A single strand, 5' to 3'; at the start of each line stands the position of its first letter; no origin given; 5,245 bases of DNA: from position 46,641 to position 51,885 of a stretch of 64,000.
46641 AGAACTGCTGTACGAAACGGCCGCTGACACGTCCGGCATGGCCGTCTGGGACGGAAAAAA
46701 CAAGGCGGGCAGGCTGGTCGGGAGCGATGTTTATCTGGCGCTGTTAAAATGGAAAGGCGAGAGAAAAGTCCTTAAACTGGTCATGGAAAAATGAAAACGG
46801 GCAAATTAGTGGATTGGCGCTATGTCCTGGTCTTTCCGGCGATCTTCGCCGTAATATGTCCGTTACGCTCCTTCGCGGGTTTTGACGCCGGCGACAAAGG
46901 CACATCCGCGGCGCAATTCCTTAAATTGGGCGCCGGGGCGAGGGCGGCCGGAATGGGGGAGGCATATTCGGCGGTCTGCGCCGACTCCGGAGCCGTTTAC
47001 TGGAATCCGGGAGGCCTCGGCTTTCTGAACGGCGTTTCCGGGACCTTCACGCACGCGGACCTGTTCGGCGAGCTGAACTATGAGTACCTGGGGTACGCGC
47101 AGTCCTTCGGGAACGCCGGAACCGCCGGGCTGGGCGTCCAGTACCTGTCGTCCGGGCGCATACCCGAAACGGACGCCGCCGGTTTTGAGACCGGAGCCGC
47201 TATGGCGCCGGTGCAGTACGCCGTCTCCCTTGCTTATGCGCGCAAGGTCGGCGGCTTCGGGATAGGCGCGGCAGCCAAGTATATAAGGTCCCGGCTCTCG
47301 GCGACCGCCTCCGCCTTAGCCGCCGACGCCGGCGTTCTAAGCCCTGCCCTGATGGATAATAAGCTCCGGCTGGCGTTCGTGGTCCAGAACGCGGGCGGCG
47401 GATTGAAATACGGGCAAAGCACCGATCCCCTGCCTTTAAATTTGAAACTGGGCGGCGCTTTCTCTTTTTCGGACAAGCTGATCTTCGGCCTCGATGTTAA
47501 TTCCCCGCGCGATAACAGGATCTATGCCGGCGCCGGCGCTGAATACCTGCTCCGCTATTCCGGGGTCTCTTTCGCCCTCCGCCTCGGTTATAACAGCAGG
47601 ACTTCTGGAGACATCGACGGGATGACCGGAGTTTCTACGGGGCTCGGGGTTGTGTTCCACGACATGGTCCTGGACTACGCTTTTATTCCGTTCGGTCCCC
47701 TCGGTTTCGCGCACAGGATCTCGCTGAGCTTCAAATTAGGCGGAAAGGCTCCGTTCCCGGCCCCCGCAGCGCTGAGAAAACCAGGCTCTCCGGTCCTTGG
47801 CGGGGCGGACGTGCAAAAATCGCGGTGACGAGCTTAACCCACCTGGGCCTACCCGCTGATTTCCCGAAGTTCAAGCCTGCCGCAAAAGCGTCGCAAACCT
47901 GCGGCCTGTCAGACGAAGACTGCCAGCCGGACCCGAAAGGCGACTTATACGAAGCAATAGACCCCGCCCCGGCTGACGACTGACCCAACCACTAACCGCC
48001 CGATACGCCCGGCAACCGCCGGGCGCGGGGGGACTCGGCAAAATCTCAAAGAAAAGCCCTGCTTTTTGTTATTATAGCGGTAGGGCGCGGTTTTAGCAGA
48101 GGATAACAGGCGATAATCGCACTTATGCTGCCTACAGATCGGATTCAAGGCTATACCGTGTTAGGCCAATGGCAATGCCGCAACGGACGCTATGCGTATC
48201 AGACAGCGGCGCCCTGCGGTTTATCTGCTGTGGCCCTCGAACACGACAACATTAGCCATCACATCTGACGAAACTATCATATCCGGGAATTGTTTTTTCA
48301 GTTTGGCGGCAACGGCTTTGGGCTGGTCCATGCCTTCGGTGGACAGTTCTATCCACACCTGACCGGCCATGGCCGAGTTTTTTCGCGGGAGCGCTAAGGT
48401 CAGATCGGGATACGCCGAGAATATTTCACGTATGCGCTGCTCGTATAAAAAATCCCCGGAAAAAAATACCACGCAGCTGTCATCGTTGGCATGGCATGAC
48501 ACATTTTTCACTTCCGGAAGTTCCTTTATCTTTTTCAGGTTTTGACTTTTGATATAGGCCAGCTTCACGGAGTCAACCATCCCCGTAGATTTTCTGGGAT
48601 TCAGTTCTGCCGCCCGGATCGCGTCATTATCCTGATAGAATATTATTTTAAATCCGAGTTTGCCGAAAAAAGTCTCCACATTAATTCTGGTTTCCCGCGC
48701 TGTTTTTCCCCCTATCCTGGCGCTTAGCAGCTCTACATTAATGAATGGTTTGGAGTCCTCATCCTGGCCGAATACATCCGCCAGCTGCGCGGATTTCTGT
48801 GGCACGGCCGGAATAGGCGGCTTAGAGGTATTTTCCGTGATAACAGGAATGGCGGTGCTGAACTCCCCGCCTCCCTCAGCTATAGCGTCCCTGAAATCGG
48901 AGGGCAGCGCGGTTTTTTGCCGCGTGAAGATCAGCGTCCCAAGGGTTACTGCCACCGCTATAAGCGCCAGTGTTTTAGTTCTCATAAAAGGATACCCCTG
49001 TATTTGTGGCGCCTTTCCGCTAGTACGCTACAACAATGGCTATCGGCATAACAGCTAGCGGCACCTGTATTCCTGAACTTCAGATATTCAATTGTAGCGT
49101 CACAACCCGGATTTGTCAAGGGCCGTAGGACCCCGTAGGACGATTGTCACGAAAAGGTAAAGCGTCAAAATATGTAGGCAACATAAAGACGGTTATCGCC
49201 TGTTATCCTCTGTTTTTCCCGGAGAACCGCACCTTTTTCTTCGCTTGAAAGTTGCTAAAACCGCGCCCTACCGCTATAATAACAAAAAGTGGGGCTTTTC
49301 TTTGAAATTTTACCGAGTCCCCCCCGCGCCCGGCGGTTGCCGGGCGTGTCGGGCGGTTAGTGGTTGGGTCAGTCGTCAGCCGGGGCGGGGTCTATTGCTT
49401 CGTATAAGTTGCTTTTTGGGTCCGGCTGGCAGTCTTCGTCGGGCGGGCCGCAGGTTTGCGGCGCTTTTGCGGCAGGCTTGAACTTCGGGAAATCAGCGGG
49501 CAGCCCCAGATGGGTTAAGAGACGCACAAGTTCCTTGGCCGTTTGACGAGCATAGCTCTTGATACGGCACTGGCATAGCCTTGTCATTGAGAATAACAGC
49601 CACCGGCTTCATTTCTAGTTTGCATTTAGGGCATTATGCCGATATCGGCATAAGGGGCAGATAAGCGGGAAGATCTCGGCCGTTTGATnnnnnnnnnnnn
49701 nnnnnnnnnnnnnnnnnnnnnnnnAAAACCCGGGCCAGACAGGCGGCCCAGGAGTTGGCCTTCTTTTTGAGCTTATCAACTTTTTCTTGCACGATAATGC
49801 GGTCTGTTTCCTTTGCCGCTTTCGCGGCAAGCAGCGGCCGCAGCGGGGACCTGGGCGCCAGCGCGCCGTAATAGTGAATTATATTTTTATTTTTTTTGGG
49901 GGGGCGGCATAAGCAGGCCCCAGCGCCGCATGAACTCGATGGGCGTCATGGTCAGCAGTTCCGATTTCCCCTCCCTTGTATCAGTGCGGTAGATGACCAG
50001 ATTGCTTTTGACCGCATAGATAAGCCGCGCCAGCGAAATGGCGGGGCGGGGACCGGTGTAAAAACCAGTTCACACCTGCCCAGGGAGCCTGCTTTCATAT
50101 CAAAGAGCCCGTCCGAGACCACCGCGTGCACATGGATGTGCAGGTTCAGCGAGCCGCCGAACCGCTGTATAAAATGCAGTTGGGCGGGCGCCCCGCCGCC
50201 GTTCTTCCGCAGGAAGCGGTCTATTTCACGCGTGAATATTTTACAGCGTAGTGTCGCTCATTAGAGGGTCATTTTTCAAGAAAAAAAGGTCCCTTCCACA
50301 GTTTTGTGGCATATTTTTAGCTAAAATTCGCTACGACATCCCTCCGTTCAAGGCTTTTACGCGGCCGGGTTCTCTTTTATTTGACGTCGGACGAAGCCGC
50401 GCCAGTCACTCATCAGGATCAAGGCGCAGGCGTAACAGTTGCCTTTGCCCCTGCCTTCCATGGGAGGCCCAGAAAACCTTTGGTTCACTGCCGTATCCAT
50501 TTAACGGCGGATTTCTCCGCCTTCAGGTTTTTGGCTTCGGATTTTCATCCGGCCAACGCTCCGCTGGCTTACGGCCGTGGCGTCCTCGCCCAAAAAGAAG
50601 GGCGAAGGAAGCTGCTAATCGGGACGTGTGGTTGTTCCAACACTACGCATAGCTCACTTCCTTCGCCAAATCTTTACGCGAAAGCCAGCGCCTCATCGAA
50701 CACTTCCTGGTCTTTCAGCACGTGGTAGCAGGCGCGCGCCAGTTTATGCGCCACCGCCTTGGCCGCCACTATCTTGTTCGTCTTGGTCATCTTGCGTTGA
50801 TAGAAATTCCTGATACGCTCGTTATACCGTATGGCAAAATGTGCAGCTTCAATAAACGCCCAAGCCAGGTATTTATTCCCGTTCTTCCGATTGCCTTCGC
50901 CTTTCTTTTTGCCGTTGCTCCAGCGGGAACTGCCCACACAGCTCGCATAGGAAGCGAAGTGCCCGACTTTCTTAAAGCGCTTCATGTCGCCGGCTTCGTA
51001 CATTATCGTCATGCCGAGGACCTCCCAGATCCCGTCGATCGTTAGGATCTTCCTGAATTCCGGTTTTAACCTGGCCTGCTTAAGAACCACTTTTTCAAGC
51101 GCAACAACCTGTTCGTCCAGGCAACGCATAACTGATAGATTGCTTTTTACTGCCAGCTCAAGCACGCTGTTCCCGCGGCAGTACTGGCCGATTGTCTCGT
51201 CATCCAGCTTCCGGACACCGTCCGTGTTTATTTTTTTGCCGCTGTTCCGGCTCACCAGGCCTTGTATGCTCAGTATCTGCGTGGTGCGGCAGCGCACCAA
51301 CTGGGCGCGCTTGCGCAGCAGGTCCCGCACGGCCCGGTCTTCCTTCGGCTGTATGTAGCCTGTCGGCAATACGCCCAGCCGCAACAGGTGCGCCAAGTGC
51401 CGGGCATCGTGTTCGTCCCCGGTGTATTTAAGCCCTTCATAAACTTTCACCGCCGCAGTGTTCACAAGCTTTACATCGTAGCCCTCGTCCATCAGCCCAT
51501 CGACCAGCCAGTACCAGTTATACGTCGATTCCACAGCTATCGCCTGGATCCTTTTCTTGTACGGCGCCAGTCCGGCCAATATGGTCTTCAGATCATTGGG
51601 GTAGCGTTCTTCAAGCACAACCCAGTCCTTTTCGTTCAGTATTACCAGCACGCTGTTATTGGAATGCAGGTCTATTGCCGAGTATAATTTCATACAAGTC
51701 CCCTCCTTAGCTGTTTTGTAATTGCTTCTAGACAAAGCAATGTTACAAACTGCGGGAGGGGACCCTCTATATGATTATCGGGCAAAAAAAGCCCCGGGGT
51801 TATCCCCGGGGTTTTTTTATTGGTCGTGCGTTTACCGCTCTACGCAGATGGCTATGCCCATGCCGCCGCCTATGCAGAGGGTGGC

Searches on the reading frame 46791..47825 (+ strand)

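Call 20: search_protein_families(library=pfam, proteins=[window:46791-47825:+], max_evalue=0.01)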
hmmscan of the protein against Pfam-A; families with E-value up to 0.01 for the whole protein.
window:46791-47825:+ (345 aa): 1 family
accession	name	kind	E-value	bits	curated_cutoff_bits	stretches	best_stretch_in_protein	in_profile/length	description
PF19572.5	PorV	-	7e-11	42.6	27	1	38-226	10-219/243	Type IX secretion system protein PorV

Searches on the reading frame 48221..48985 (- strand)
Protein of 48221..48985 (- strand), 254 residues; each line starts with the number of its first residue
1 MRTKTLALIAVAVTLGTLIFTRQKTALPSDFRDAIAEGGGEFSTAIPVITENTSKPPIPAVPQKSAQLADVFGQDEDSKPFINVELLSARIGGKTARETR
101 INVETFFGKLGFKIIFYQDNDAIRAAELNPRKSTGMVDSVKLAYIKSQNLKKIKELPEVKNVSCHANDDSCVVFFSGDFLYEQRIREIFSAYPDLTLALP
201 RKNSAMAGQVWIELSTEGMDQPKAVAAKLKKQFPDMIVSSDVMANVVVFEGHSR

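Call 20: search_protein_families(library=pfam, proteins=[window:48224-48985:-], max_evalue=0.01)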
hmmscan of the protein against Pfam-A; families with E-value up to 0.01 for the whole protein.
window:48224-48985:- (254 aa): 0 families

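Call 33: find_encoding_contigs(protein=window:48221-48985:-, flank=6000, max_places=8)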
Protein window:48221-48985:- (254 aa): 11 contigs read that carry it; 8 places shown.
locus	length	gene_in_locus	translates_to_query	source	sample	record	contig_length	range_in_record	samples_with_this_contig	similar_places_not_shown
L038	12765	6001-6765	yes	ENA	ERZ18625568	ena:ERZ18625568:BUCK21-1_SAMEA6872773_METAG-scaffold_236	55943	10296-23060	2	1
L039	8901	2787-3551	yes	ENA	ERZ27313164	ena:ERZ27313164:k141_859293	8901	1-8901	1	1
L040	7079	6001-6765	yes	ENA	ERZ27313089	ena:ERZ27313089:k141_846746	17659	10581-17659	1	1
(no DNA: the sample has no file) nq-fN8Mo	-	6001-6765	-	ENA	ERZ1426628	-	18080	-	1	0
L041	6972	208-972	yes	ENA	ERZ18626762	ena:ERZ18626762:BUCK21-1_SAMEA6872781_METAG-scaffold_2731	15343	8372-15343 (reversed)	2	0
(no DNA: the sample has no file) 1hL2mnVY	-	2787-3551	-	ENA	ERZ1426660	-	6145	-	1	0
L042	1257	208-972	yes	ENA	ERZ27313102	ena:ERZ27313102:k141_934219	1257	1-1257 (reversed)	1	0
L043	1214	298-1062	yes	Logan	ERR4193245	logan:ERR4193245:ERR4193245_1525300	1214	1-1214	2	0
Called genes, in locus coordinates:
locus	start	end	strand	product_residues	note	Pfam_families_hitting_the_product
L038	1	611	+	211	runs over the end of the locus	PF00440:TetR_N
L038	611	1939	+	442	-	PF02550:AcetylCoA_hydro, PF13336:AcetylCoA_hyd_C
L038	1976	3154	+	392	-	PF00108:Thiolase_N, PF02803:Thiolase_C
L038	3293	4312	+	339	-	PF01548:DEDD_Tnp_IS110, PF02371:Transposase_20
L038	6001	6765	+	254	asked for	-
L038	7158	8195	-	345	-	PF19572:PorV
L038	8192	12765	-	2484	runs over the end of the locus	PF00112:Peptidase_C1, PF24681:Kelch_KLHDC2_KLHL20_DRC7, PF24981:Beta-prop_ATRN-LZTR1, PF01344:Kelch_1, PF13415:Beta-prop_FBX42, PF24681:Kelch_KLHDC2_KLHL20_DRC7, PF24681:Kelch_KLHDC2_KLHL20_DRC7, PF01344:Kelch_1, +22 more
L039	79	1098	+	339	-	PF01548:DEDD_Tnp_IS110, PF02371:Transposase_20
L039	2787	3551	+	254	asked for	-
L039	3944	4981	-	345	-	PF19572:PorV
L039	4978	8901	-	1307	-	?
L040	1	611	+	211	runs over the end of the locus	PF00440:TetR_N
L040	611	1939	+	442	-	PF02550:AcetylCoA_hydro, PF13336:AcetylCoA_hyd_C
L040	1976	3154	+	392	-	PF00108:Thiolase_N, PF02803:Thiolase_C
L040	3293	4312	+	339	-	PF01548:DEDD_Tnp_IS110, PF02371:Transposase_20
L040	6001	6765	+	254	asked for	-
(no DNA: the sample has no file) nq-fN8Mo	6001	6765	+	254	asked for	-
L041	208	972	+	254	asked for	-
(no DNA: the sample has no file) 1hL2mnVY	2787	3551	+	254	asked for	-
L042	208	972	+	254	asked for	-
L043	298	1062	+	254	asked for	-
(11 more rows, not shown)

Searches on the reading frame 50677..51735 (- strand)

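Call 20: search_protein_families(library=pfam, proteins=[window:50677-51735:-], max_evalue=0.01)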
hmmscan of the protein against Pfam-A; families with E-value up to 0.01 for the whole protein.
window:50677-51735:- (353 aa): 2 families
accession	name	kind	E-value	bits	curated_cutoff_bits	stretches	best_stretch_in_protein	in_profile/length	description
PF02371.22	Transposase_20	-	1.6e-16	60.9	21.3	1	229-313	3-87/87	Transposase IS116/IS110/IS902 family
PF01548.23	DEDD_Tnp_IS110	-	6.1e-12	46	29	1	21-161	3-150/155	Transposase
